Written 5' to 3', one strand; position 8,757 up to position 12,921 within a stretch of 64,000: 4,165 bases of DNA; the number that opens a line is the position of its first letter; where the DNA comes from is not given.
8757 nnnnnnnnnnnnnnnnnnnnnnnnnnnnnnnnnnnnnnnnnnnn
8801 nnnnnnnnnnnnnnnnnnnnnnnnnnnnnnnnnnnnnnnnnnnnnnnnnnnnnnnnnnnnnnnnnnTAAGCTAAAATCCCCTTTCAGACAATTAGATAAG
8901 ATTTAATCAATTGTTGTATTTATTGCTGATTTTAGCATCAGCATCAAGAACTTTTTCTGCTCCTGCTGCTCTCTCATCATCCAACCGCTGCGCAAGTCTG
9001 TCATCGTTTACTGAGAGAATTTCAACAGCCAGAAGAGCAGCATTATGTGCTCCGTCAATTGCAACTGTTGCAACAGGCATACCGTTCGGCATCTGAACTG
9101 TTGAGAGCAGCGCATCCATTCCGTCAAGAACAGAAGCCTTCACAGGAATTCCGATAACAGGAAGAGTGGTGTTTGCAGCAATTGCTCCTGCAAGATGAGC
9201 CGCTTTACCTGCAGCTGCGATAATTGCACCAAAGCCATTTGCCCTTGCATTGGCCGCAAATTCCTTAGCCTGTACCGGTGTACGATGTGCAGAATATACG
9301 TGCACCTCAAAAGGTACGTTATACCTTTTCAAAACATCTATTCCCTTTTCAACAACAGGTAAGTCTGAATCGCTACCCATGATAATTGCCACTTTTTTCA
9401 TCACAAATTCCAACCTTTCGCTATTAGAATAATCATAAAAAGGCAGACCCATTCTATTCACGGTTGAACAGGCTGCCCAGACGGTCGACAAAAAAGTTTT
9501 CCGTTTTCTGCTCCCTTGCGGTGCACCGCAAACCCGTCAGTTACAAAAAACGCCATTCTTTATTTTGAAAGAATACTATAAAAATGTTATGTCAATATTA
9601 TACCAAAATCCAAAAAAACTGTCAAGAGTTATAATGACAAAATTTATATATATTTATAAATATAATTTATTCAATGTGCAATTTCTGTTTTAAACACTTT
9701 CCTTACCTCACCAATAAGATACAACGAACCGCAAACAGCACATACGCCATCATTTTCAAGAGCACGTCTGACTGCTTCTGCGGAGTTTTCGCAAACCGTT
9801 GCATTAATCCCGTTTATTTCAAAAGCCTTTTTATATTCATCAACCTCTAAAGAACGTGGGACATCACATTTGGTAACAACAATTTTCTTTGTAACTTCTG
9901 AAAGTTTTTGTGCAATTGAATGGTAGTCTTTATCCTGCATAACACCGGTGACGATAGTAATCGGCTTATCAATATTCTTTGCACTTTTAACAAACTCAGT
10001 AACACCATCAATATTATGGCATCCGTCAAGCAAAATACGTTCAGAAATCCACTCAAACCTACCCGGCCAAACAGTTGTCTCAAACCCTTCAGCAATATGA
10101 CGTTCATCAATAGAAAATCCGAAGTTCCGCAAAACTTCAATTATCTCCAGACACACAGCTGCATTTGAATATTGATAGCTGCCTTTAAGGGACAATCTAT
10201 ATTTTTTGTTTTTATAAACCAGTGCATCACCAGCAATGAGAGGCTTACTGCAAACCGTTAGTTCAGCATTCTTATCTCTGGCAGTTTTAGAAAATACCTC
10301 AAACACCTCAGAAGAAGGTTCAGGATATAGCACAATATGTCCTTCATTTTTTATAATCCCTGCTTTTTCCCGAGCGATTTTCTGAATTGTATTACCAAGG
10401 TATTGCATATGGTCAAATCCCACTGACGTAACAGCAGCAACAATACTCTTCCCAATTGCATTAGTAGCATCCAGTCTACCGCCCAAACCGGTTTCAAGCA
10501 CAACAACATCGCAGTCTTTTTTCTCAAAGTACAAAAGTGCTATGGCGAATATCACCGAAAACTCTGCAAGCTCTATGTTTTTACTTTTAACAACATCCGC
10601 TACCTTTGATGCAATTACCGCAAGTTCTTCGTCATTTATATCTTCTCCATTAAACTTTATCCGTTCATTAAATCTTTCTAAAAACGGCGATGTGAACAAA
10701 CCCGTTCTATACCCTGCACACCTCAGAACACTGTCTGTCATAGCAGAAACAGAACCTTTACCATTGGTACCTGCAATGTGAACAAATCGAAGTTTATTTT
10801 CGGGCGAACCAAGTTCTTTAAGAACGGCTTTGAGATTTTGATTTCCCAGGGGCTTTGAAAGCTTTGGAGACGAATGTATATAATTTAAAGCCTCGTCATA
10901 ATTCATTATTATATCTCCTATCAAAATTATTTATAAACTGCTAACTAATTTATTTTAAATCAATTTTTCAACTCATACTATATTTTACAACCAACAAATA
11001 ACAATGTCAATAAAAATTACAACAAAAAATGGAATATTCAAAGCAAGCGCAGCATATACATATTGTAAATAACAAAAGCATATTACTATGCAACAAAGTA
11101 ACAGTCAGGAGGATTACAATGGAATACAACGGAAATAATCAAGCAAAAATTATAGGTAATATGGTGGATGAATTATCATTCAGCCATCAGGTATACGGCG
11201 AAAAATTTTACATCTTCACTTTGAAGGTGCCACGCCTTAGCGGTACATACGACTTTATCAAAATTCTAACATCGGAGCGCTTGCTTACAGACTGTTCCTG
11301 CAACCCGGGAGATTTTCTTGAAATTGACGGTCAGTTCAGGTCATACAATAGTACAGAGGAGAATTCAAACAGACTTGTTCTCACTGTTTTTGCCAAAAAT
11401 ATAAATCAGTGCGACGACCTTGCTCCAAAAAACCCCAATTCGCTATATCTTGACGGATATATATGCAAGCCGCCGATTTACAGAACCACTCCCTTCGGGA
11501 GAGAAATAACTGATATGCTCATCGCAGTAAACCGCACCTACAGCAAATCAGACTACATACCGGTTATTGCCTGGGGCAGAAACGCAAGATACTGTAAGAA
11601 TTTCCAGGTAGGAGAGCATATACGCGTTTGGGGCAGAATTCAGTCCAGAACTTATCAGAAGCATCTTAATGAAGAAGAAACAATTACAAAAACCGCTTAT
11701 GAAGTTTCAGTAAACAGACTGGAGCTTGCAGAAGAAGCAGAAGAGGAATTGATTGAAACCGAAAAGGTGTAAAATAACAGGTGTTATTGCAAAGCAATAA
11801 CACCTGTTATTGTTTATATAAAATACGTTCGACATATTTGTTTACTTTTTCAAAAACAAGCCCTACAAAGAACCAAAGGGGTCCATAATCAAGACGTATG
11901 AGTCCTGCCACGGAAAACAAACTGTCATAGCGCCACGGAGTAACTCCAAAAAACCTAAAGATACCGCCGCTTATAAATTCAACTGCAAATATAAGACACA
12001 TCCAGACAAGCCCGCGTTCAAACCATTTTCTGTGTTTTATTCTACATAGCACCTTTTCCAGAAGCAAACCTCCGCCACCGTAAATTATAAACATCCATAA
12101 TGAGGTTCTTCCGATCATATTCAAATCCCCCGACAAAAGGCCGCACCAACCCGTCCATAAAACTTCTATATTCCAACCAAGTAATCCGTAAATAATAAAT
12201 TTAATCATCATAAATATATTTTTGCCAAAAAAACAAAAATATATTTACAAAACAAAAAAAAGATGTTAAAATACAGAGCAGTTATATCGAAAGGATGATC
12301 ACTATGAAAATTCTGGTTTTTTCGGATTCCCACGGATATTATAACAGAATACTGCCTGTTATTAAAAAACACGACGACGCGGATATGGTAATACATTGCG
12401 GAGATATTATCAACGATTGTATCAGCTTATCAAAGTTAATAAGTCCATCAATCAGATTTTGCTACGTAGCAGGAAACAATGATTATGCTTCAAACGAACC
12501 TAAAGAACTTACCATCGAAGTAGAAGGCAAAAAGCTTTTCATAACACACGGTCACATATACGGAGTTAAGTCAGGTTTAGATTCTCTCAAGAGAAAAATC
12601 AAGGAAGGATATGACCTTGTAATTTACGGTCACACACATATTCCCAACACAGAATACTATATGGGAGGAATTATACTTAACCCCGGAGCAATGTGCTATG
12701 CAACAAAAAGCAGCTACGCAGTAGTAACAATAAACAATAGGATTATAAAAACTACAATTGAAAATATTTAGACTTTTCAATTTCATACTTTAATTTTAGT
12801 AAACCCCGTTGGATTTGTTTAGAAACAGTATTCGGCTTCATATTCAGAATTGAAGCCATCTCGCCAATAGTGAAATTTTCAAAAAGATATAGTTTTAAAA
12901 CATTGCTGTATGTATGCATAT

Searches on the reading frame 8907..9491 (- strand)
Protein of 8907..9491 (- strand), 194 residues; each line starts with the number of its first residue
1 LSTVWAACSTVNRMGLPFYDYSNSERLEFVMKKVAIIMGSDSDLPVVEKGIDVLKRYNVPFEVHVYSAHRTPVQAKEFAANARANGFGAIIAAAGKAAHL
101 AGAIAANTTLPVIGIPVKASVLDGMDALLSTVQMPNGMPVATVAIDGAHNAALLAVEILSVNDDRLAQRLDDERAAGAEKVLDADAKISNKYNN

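Call 36: search_protein_families(library=pfam, proteins=[window:8907-9491:-], max_evalue=1e-8)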
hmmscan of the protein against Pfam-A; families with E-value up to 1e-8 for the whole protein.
window:8907-9491:- (194 aa): 1 family
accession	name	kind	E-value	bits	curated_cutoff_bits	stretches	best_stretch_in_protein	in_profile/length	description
PF00731.26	AIRC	-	2.6e-60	202.7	30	1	33-177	1-145/148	AIR carboxylase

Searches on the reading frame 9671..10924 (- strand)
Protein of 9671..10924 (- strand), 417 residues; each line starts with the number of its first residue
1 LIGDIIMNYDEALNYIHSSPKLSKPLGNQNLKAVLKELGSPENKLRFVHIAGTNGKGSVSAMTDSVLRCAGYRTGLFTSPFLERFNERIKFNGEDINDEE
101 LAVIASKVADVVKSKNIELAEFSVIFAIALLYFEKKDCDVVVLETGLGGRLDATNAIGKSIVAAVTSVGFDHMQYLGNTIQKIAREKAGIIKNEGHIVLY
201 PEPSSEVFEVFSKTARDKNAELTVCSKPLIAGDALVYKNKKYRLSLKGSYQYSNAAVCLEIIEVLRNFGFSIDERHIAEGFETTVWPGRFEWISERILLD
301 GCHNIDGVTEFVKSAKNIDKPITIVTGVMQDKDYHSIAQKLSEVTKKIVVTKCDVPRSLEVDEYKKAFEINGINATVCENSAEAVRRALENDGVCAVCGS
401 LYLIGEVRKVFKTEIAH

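Call 36: search_protein_families(library=pfam, proteins=[window:9671-10924:-], max_evalue=1e-8)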
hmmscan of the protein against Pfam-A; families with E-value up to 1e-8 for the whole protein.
window:9671-10924:- (417 aa): 2 families
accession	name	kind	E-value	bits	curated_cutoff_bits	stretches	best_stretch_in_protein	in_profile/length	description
PF02875.26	Mur_ligase_C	-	2.1e-12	48.4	28.4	1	288-399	1-125/127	Mur ligase, glutamate ligase domain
PF08245.18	Mur_ligase_M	-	2.7e-09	37.7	24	0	50-201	1-122/200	Mur ligase middle domain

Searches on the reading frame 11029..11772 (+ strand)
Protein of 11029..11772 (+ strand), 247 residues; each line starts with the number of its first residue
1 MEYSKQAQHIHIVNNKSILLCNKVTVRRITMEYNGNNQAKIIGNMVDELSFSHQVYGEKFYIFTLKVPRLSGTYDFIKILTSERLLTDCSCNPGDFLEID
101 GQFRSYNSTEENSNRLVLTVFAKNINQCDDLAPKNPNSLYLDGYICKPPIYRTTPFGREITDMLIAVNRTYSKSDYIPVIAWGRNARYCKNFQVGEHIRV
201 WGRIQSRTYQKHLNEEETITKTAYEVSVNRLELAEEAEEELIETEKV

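Call 36: search_protein_families(library=pfam, proteins=[window:11029-11772:+], max_evalue=1e-8)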
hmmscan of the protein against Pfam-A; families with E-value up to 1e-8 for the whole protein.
window:11029-11772:+ (247 aa): 1 family
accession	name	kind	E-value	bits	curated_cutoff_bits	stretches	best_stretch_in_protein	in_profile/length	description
PF00436.31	SSB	-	1.6e-18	67.1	26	1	137-222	2-96/104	Single-strand binding protein family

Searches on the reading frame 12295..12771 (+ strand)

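Call 36: search_protein_families(library=pfam, proteins=[window:12295-12771:+], max_evalue=1e-8)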
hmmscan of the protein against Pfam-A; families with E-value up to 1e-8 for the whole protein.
window:12295-12771:+ (158 aa): 2 families
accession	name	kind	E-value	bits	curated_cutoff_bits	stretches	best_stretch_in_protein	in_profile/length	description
PF12850.12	Metallophos_2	-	1.6e-31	109.8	27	1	4-148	1-153/154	Calcineurin-like phosphoesterase superfamily domain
PF00149.33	Metallophos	-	2.5e-12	48.1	21.5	1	4-70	1-77/191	Calcineurin-like phosphoesterase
